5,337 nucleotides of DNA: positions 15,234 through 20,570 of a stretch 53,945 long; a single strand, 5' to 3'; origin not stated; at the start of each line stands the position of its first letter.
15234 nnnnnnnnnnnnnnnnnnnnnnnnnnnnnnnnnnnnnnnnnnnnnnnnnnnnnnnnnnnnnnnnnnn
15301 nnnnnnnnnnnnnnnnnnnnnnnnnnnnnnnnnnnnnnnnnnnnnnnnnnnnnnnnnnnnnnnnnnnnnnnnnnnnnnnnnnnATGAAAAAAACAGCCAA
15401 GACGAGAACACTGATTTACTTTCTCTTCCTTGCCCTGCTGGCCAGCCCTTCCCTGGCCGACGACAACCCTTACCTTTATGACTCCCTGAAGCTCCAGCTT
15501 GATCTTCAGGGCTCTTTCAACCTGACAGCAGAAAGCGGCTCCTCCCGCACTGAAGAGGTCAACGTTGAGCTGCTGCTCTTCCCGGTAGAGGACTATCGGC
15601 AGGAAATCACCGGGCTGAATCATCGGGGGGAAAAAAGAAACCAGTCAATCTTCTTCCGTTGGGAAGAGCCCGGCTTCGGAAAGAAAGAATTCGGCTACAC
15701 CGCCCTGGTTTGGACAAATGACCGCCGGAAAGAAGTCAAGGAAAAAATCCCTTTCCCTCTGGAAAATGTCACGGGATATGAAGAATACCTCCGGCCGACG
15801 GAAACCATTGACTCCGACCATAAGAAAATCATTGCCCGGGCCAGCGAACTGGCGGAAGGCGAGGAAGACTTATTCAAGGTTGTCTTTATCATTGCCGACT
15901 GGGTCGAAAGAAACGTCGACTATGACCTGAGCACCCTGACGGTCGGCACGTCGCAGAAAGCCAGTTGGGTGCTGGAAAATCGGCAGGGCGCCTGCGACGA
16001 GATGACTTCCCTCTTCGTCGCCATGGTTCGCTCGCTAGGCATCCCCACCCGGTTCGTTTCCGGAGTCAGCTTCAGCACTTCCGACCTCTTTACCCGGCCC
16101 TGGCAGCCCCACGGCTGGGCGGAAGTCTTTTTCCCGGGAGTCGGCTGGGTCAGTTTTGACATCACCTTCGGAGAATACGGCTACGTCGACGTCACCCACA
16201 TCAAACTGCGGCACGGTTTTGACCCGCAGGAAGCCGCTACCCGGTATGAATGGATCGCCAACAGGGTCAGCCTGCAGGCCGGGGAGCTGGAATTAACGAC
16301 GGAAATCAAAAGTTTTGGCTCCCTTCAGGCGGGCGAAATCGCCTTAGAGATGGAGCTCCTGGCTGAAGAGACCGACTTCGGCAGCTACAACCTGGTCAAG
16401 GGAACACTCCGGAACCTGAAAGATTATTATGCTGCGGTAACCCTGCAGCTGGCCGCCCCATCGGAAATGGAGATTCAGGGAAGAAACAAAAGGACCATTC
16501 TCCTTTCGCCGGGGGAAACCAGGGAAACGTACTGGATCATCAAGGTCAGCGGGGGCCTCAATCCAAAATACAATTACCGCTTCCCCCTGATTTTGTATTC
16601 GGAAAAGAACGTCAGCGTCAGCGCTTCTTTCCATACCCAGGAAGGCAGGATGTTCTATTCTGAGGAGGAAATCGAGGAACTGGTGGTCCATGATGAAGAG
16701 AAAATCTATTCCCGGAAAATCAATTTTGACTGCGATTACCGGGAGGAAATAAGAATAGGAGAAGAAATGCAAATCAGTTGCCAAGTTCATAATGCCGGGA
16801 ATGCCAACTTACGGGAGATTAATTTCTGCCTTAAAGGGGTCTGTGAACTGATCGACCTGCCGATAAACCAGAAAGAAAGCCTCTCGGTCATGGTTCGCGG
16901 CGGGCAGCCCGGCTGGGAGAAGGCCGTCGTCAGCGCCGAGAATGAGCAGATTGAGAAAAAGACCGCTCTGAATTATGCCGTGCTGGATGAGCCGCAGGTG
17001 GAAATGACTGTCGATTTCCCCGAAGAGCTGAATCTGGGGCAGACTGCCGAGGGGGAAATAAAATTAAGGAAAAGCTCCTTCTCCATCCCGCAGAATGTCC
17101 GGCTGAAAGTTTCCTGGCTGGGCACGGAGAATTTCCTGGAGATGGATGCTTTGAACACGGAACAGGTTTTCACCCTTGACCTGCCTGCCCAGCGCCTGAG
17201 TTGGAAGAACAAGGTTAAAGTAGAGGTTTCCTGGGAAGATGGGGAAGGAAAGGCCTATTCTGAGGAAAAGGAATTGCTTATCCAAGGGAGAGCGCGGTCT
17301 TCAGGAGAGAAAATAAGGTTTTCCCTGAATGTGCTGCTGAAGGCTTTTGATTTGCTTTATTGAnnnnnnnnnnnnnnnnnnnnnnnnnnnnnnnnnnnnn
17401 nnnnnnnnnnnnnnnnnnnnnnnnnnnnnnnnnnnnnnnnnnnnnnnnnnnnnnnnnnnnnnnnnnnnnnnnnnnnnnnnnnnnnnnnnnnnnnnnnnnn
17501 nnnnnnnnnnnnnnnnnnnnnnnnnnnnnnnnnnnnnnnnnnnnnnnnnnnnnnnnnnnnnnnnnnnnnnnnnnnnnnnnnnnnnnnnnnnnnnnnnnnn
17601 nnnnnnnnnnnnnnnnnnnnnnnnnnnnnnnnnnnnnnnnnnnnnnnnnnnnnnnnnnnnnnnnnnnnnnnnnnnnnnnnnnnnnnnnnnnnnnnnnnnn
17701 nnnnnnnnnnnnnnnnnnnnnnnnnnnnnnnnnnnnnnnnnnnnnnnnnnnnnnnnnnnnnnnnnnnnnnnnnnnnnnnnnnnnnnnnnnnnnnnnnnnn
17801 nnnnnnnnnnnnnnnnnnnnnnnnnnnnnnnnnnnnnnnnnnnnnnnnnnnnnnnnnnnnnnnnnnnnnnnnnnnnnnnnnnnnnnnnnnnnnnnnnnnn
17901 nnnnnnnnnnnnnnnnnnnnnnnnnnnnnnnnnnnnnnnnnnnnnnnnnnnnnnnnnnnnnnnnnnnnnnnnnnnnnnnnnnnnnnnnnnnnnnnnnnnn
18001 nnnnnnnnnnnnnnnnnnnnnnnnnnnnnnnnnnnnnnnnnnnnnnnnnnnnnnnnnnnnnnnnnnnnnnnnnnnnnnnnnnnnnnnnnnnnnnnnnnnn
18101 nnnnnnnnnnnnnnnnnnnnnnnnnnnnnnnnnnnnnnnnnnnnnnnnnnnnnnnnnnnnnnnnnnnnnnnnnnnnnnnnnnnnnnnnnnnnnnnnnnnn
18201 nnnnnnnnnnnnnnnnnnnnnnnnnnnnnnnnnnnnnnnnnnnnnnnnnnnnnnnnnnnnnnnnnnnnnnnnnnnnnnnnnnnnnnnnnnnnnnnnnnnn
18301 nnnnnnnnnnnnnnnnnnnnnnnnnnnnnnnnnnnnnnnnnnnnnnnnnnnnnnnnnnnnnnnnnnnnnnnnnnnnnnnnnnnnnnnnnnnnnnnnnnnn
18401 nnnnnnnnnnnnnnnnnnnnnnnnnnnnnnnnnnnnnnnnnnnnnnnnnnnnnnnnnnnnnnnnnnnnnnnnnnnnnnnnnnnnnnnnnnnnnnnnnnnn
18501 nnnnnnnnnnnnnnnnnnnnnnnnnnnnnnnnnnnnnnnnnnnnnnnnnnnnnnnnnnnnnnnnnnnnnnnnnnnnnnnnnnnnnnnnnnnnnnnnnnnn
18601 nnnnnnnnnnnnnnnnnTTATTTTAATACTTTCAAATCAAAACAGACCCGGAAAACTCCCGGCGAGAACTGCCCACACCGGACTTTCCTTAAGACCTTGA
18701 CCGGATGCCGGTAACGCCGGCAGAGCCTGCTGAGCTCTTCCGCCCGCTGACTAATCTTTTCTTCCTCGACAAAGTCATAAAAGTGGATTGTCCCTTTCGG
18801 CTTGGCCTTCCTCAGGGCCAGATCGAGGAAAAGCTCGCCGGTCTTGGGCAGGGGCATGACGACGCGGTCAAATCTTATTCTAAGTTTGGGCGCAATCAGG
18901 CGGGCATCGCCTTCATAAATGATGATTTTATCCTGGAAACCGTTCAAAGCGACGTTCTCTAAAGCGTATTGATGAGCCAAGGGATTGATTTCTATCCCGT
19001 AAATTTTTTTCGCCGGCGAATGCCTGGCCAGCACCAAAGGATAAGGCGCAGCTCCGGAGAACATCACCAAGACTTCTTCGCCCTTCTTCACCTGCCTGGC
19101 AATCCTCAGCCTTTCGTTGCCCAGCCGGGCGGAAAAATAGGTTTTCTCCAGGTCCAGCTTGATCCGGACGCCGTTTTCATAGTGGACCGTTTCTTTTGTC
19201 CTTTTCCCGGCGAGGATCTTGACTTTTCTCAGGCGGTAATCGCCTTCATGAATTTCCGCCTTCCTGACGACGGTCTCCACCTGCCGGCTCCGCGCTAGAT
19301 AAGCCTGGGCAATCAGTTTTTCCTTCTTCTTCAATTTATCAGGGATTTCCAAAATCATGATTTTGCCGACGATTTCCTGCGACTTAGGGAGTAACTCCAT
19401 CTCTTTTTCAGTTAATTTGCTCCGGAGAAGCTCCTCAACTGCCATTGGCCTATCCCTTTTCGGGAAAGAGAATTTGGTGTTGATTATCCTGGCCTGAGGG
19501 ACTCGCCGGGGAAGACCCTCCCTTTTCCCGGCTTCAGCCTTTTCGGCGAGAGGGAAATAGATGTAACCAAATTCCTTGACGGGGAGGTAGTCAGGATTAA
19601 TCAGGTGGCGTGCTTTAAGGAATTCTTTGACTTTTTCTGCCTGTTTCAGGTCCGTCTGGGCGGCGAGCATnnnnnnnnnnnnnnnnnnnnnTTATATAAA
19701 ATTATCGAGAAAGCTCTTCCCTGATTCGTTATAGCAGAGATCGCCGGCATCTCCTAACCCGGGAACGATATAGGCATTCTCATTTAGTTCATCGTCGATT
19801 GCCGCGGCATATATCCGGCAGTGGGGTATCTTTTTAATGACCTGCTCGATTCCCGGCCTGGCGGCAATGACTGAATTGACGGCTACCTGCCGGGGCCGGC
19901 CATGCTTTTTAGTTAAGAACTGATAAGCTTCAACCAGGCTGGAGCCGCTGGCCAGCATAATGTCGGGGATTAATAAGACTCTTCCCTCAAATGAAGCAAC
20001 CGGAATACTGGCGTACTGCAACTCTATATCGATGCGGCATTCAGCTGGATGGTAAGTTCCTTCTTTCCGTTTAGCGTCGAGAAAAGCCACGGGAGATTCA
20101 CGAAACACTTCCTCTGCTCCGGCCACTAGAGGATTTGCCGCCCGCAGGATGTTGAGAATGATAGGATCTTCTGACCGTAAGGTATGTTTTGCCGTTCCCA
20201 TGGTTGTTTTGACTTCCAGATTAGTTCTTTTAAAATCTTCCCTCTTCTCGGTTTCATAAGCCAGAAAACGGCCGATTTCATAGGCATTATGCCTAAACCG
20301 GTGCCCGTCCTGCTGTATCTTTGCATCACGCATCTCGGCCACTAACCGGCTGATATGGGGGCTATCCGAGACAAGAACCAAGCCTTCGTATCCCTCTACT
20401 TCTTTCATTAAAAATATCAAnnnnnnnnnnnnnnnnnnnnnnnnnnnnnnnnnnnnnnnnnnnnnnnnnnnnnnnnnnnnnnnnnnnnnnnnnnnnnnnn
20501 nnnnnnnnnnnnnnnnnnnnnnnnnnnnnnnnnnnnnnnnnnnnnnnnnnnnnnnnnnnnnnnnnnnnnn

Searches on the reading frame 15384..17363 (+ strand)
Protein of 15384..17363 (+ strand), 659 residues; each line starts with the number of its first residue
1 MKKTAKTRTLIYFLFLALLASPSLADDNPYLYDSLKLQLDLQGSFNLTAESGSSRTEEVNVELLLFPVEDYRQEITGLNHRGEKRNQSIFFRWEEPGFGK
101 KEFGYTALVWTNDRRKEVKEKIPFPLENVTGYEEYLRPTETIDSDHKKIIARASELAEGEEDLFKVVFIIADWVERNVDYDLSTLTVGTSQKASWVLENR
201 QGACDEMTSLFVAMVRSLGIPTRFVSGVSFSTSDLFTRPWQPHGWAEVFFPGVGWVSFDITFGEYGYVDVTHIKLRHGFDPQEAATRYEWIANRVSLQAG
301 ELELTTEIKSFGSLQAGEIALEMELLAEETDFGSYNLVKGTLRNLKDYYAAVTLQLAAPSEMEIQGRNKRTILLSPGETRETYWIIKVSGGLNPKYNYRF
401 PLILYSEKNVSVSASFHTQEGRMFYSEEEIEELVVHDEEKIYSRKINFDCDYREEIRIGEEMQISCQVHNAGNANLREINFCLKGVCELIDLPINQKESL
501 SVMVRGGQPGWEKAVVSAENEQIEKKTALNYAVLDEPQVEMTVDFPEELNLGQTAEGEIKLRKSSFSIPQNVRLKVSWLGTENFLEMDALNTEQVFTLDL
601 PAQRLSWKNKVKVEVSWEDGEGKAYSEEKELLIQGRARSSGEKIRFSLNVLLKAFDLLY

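Call 8: search_protein_families(library=ncbifam, proteins=[window:15384-17363:+], max_evalue=0.00001)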
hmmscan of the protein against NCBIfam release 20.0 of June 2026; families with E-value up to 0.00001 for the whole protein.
window:15384-17363:+ (659 aa): 0 families

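Call 73: search_protein_families(library=pfam, proteins=[window:15384-17363:+], max_evalue=0.0001)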
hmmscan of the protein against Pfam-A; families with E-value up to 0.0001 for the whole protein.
window:15384-17363:+ (659 aa): 1 family
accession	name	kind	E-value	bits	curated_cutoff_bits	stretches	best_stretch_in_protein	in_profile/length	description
PF01841.26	Transglut_core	-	5.4e-25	88.2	23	1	152-259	3-107/108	Transglutaminase-like superfamily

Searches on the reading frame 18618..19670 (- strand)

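Call 8: search_protein_families(library=ncbifam, proteins=[window:18618-19670:-], max_evalue=0.00001)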
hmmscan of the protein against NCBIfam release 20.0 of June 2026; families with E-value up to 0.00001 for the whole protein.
window:18618-19670:- (350 aa): 6 families
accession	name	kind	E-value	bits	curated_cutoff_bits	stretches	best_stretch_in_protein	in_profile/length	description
NF047728.1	tRNAMtaseTaw22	equivalog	3.3e-62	210.6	550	1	3-348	3-335/336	tRNA (guanine(37)-N1)/4-demethylwyosine(37)-methyltransferase Taw22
NF047730.1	tRNAMtaseTrm5b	equivalog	8.6e-60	202.6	600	1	1-348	1-329/330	tRNA (guanine(37)-N1)-methyltransferase Trm5b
NF047732.1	tRNAMtaseTrm5bMeth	equivalog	1.1e-49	169.2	500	1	2-303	2-298/337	tRNA (guanine(37)-N1)-methyltransferase Trm5b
NF047729.1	tRNAMtaseTaw21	equivalog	1.2e-39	136.1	400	1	96-347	5-249/250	tRNA 4-demethylwyosine(37)-methyltransferase Taw21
NF047823.1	tRNAwyosTaw2Pyroc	equivalog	7.8e-39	133.7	550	1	78-350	10-277/277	tRNA(Phe) (4-demethylwyosine(37)-C(7)) aminocarboxypropyltransferase Taw2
NF047824.1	tRNAwyosineTaw2Meth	equivalog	5.6e-36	124.4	350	1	123-349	21-244/245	tRNA(Phe) (4-demethylwyosine(37)-C(7)) aminocarboxypropyltransferase Taw2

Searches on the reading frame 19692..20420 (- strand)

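Call 73: search_protein_families(library=pfam, proteins=[window:19692-20420:-], max_evalue=0.0001)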
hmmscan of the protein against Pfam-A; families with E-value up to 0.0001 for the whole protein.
window:19692-20420:- (242 aa): 1 family
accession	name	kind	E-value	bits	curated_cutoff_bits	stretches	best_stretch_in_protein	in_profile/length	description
PF14681.12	UPRTase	-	1.2e-38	133.1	27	1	17-231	1-205/206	Uracil phosphoribosyltransferase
